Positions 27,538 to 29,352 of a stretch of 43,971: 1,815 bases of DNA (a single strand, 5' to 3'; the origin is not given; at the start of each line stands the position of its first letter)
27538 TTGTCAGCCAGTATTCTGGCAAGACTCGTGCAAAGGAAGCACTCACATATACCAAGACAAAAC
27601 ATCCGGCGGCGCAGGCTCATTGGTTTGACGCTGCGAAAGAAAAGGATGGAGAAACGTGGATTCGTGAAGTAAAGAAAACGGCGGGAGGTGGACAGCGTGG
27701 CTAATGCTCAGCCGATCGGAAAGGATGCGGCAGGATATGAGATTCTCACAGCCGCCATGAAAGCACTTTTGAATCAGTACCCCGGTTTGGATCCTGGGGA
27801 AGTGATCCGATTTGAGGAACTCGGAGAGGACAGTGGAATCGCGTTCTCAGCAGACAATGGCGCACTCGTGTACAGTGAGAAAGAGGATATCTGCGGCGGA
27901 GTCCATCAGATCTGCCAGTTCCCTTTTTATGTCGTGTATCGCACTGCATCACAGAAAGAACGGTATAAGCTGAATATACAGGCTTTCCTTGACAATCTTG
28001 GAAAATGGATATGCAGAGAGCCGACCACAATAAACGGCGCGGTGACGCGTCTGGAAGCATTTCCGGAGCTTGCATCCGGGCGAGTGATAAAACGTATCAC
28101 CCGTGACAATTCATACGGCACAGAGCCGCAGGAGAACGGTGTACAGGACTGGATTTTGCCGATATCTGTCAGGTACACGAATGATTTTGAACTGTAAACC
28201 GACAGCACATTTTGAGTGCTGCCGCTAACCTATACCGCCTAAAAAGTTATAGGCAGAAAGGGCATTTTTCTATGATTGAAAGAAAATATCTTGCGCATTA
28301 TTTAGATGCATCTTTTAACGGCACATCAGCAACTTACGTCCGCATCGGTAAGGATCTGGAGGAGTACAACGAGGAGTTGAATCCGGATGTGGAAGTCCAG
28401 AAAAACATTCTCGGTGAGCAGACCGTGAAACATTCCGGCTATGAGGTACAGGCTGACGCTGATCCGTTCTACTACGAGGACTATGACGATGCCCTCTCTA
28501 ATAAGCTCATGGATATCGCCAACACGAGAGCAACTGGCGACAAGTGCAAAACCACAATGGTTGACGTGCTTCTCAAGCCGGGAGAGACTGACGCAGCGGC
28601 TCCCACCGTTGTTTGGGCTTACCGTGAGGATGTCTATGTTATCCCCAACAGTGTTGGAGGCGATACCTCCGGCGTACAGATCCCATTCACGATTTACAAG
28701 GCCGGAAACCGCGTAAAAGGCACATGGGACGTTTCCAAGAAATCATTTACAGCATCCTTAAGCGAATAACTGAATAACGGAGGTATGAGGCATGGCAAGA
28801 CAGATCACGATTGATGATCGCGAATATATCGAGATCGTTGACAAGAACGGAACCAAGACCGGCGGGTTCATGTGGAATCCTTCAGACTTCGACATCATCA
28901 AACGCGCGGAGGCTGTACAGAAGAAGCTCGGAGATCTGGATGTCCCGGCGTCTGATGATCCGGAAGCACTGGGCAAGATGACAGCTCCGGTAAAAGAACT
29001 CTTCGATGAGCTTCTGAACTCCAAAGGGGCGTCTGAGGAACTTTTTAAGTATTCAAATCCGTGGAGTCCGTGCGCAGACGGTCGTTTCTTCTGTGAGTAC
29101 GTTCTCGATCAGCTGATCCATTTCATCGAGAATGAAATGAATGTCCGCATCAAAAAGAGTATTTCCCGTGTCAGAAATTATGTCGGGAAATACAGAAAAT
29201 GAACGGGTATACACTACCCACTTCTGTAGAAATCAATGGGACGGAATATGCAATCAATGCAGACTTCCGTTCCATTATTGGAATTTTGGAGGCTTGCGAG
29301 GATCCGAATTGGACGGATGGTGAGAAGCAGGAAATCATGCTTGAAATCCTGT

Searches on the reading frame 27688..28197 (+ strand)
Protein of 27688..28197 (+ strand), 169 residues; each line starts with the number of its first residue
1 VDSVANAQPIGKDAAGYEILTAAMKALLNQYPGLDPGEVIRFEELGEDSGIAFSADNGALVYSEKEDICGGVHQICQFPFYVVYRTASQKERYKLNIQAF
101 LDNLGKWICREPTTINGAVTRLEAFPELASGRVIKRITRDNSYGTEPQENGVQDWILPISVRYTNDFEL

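Call 12: search_protein_families(library=phrogs, proteins=[window:27688-28197:+])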
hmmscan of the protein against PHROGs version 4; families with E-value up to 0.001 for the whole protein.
window:27688-28197:+ (169 aa): 1 family
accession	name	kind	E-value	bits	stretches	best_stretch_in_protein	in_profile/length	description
phrog_3266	-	connector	6.7e-20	72.4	1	20-166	3-141/142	tail completion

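Call 13: search_protein_families(library=pfam, proteins=[window:27688-28197:+], max_evalue=0.01)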
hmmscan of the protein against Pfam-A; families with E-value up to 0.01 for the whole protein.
window:27688-28197:+ (169 aa): 0 families

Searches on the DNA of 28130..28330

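Call 8: search_rna_families(source=window, start=28130, end=28330, threshold=evalue, max_evalue=10)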
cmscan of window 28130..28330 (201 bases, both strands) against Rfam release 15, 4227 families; matches with E-value up to 10: 1.
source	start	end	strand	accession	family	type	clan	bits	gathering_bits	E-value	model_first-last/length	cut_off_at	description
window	28228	28317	-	RF04342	Plastid-psbA-1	Cis-reg;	CL00153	16.3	54.3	8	1-114/114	no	Plastid-psbA-1 3UTR RNA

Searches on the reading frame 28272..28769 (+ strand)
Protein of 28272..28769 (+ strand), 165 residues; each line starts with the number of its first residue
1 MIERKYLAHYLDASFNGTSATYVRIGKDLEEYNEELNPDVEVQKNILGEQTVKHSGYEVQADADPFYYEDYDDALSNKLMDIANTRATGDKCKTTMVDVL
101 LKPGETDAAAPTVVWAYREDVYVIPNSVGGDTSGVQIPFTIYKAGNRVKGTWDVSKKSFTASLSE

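Call 12: search_protein_families(library=phrogs, proteins=[window:28272-28769:+])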
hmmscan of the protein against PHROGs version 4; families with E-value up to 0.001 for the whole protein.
window:28272-28769:+ (165 aa): 1 family
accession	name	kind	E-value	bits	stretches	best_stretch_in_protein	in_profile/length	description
phrog_3099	-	unknown function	4.3e-40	138.5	1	2-163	8-167/171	-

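Call 13: search_protein_families(library=pfam, proteins=[window:28272-28769:+], max_evalue=0.01)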
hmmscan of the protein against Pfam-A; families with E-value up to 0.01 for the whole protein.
window:28272-28769:+ (165 aa): 0 families

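Call 55: search_solved_structures(query=window:28272-28769:+, max_evalue=1)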
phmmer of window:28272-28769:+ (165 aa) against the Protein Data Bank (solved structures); distinct sequences matched with E-value up to 1: 2.
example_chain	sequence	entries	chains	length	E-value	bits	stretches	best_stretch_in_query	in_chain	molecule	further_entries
6cxm_A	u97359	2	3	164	0.58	13.2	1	83-114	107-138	Dihydrofolate reductase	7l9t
5iit_A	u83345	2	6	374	0.64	13.1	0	57-127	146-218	Vacuolar transporter chaperone 4,Core histone macro-H2A.1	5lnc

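Call 60: search_solved_structures(query=A4, max_evalue=1)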
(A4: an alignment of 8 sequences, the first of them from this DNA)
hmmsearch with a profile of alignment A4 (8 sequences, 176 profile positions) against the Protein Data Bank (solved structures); distinct sequences matched with E-value up to 1: 0.

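Call 61: search_protein_families(library=pfam, alignment_id=A4, max_evalue=1)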
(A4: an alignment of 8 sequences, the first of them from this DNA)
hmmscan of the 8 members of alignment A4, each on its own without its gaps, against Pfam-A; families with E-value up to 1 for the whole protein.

A. member 1, seq(165 aa): 0 families

B. families by the number of members that match (of 8 scanned): 1 family
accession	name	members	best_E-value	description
PF06295.17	ZapG-like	1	0.13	Z-ring associated protein G-like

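Call 67: predict_structure(protein=window:28272-28769:+)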
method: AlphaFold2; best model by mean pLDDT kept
length: 165 residues; sequences in the alignment: 1
mean_pLDDT: 37.4   pTM: 0.32
mean pLDDT of the five models: 37.4, 36.3, 35.7, 35.5, 35.0
residues with pLDDT >= 90: 0; 70-90: 0; 50-70: 28; < 50: 137
segments of 3 or more residues with pLDDT < 50: 1-121, 127-134, 162-165
pLDDT, mean of each block of 10 residues (from residue 1): 27 28 30 36 32 32 28 39 35 32 31 39 48 51 56 53 43
secondary structure, 60 per line:
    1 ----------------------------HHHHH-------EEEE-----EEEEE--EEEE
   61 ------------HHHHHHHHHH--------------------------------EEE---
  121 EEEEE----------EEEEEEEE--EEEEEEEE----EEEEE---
elements in order: H29-33 E41-44 E50-54 E57-60 H73-82 E115-117 E121-125 E136-143 E146-153 E158-162

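Call 72: find_homologous_proteins(query=window:28272-28769:+, max_evalue=0.00001)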
Query window:28272-28769:+ (165 aa): 2725 proteins with E <= 0.00001 among 2752 candidates; the best 120 are listed.
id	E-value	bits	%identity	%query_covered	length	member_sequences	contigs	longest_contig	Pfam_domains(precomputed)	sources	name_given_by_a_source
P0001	9.3e-105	365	99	100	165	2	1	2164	-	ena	-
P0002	1.9e-104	364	99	100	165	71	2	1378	-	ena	-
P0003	2.0e-103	361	99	100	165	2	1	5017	-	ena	-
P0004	4.2e-100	350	94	100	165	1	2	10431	-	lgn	-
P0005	1.1e-99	349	96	100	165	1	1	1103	-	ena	-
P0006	5.0e-97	340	92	99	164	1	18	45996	-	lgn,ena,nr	nr:MAG TPA: hypothetical protein [Bacteriophage sp.]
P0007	5.2e-97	340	92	99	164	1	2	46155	-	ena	-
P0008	7.4e-97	340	92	100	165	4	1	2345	-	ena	-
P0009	2.4e-96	338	91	99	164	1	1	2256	-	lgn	-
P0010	3.2e-96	338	91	99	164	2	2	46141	-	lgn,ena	-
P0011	3.4e-96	337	91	99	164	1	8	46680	-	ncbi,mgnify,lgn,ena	mgnify:FL=1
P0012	3.7e-96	337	91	99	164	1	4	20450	-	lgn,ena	-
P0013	1.3e-95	336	90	99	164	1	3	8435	-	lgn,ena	-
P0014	1.6e-95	335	90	99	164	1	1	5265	-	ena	-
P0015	4.4e-95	334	90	99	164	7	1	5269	-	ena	-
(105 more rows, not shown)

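Call 81: predict_structure(alignment_id=A7)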
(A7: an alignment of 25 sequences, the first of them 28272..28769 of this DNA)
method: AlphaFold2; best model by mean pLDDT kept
length: 165 residues; sequences in the alignment: 25
mean_pLDDT: 65.0   pTM: 0.64
mean pLDDT of the five models: 65.0, 40.7, 38.3, 33.7, 33.2
residues with pLDDT >= 90: 3; 70-90: 81; 50-70: 34; < 50: 47
segments of 3 or more residues with pLDDT < 50: 27-46, 48-64, 87-89, 130-132
pLDDT, mean of each block of 10 residues (from residue 1): 69 71 62 43 43 35 48 70 58 81 79 85 67 57 80 87 71
secondary structure, 60 per line:
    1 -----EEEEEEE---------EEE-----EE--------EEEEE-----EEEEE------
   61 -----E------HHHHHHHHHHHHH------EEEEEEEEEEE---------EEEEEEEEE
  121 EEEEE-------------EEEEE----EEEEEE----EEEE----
elements in order: E6-12 E22-24 E40-44 E50-54 H73-85 E92-102 E112-125 E139-143 E148-153 E158-161

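Call 83: fold_search(model_id=the predicted structure, library=pdb)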
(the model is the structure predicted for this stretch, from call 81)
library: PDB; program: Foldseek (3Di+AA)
matches with E <= 10: 599; with E <= 0.001: 0
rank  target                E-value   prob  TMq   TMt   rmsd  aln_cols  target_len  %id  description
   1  8ywp_H                6.5e-02  0.15  0.18  0.15  18.3       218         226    9  Crystal structure of the Fab fragment of anti-IL-6 antibody I9H (released 2024-11-06)
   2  3qrg_H                6.9e-02  0.12  0.16  0.14  18.5       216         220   10  Crystal structure of antiRSVF Fab B21m (released 2011-08-10)
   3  6apb_H                7.6e-02  0.20  0.22  0.17  18.5       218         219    8  Crystal Structure of Non-Neutralizing Infant Antibody ADI-14359 in Complex with Postfusion RSV F Glycoprotein (released 2018-03-21)
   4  3aaz_H                8.1e-02  0.20  0.21  0.16  18.4       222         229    8  Crystal structure of the humanized recombinant Fab fragment of a murine; antibody (released 2010-03-02)
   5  7um3_I                8.5e-02  0.14  0.18  0.15  18.8       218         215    7  Crystal structure of a Fab in complex with a peptide derived from the LAG-3 D1 domain loop insertion (released 2022-09-07)
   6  5ibu_H                8.5e-02  0.14  0.18  0.15  20.8       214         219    6  6652 Fab (unbound) (released 2016-11-09)
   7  8euq_C                9.0e-02  0.14  0.18  0.14  18.5       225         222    8  Crystal structure of HLA-DRA*01:01/HLA-DRB1*04:01 in complex with c44H10 Fab (released 2023-04-19)
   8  7bsd_A                1.1e-01  0.14  0.19  0.16  18.7       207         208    9  Complex structure of 1G5.3 Fab bound to ZIKV NS1c (released 2020-12-23)
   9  7o2z_H                1.1e-01  0.11  0.16  0.13  20.9       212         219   10  Crystal structure of the anti-PAS Fab 2.2 in complex with its epitope peptide (released 2021-07-07)
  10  4j1u_D                1.2e-01  0.14  0.20  0.17  18.4       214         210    7  Crystal structure of antibody 93F3 unstable variant (released 2013-03-13)
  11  9m7c_A                1.3e-01  0.41  0.31  0.31  14.2       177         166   11  Cryo-EM structure of bacteriophage NF5 tail tube (released 2025-12-17)
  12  7ps6_H                1.4e-01  0.14  0.19  0.15  18.4       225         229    8  Crystal structure of the receptor binding domain of SARS-CoV-2 beta variant spike glycoprotein in complex with Beta-44 (released 2021-12-15)
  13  8rmy_B                1.4e-01  0.11  0.17  0.15  17.2       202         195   10  Transglutaminase 3 in complex with inhibitor Z-don and DH patient-derived Fab DH63-A02 (released 2025-03-12)
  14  4hkh_A                1.5e-01  0.60  0.34  0.37  10.3       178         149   12  Structure of the Hcp1 protein from E. coli EAEC 042 pathovar, mutants N93W-S158W (released 2013-12-11)
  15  9m8o_C                1.5e-01  0.38  0.31  0.31  15.3       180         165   12  Cryo-EM structure of bacteriophage NF5 baseplate (released 2025-12-17)
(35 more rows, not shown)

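Call 85: fold_search(model_id=the predicted structure, library=viral)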
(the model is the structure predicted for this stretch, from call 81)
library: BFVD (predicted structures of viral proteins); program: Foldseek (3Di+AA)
matches with E <= 10: 283; with E <= 0.001: 4
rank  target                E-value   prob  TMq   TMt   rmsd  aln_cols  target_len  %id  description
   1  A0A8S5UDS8            1.4e-04  1.00  0.49  0.38  10.3       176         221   22  Uncharacterized protein [Siphoviridae sp. cti0B23]
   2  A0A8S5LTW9            1.5e-04  1.00  0.48  0.45  10.8       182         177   18  Uncharacterized protein [Siphoviridae sp. ctOIB27]
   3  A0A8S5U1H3            5.5e-04  1.00  0.49  0.49   9.1       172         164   16  Uncharacterized protein [Siphoviridae sp. ctt8434]
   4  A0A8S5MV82            8.0e-04  1.00  0.44  0.43   8.4       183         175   16  Uncharacterized protein [Siphoviridae sp. ctoSr5]
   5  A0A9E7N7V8            1.0e-01  0.38  0.26  0.21  11.2       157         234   10  (no name in the UniProt tables at hand)
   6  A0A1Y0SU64            1.5e-01  0.20  0.20  0.29  13.7       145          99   12  Uncharacterized protein [Pseudomonas phage Phabio]
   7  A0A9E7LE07            2.3e-01  0.35  0.32  0.31  12.4       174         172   16  (no name in the UniProt tables at hand)
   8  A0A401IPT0            2.4e-01  0.08  0.17  0.12  18.6       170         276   10  Wsv390-like protein, paralog 3 [Sesarmops intermedium nimavirus]
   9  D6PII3                2.7e-01  0.35  0.28  0.19  10.7       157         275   11  (no name in the UniProt tables at hand)
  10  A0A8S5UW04            2.7e-01  0.30  0.31  0.22  11.5       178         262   13  Major tail protein [Siphoviridae sp. ctgaU3]
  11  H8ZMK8                2.8e-01  0.44  0.31  0.27  11.9       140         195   11  Gp19 tail tube monomer protein [Synechococcus phage S-MbCM6]
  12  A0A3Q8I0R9            3.3e-01  0.21  0.30  0.30  11.3       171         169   16  (no name in the UniProt tables at hand)
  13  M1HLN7                3.3e-01  0.20  0.29  0.18  16.1       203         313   11  (no name in the UniProt tables at hand)
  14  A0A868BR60            3.3e-01  0.08  0.16  0.21  16.5       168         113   11  (no name in the UniProt tables at hand)
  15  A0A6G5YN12            3.7e-01  0.18  0.24  0.26  10.9       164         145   11  (no name in the UniProt tables at hand)
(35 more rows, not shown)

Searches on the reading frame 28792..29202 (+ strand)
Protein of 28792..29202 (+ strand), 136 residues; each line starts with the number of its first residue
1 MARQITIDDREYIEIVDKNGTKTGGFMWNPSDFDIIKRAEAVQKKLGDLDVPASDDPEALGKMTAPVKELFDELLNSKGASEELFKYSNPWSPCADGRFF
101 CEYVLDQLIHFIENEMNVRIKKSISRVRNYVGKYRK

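Call 12: search_protein_families(library=phrogs, proteins=[window:28792-29202:+])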
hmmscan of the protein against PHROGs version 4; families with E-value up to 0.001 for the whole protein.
window:28792-29202:+ (136 aa): 1 family
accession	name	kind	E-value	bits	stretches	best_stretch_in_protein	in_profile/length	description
phrog_11299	-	unknown function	2.9e-17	64.2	1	12-136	12-142/152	-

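Call 13: search_protein_families(library=pfam, proteins=[window:28792-29202:+], max_evalue=0.01)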
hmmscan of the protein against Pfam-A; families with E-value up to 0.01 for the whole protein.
window:28792-29202:+ (136 aa): 0 families
